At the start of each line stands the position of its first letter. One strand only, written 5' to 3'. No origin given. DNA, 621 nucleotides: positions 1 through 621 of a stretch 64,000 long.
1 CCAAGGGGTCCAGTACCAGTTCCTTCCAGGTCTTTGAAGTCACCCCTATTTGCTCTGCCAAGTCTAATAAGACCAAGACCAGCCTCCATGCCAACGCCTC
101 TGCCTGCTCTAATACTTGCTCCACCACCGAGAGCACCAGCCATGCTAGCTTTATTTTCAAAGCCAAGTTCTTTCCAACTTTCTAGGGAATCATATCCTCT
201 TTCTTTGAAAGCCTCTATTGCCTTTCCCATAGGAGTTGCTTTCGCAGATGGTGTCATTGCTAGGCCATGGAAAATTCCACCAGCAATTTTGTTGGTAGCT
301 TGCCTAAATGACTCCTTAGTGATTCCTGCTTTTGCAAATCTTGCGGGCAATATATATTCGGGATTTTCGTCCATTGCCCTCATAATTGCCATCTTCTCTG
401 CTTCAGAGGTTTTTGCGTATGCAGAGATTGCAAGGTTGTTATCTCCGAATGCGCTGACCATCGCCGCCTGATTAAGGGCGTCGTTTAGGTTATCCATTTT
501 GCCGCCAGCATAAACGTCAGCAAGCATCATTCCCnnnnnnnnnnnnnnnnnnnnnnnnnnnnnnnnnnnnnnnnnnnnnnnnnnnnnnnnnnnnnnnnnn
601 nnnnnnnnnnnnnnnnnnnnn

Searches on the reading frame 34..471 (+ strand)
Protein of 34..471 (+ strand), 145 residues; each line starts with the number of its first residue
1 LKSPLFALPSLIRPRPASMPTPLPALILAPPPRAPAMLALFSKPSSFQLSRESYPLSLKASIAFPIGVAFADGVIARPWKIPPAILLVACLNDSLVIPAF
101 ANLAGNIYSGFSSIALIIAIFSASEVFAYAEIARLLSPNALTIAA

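Call 88: search_protein_families(library=phrogs, alignment_id=A5, max_evalue=0.000001)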
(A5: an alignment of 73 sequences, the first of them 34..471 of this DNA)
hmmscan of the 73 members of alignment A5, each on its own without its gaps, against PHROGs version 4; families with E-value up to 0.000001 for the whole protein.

A. member 1, window:34-471:+ (145 aa): 0 families

B. families by the number of members that match (of 73 scanned): 37 families (the first 25 are shown)
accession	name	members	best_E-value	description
phrog_19191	-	3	1.9e-09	-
phrog_388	-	1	1.4e-61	nucleotidyltransferase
phrog_34045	-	1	3.9e-59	-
phrog_24030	-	1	2.6e-57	RNA ligase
phrog_562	-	1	1.5e-46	RNA ligase and tail fiber protein attachment catalyst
phrog_8143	-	1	4.2e-43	-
phrog_2633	-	1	1.6e-24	endonuclease VII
phrog_2914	-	1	2.8e-23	endonuclease VII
phrog_9564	-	1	4.3e-23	-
phrog_94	-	1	1e-20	head maturation protease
phrog_289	-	1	1.3e-20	GTP-binding domain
phrog_14322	-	1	9.7e-20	-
phrog_1198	-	1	6.1e-19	MutT/NUDIX hydrolase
phrog_19073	-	1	7.3e-18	-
phrog_1128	-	1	7.9e-18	enoyl-CoA hydratase/carnithine racemase-like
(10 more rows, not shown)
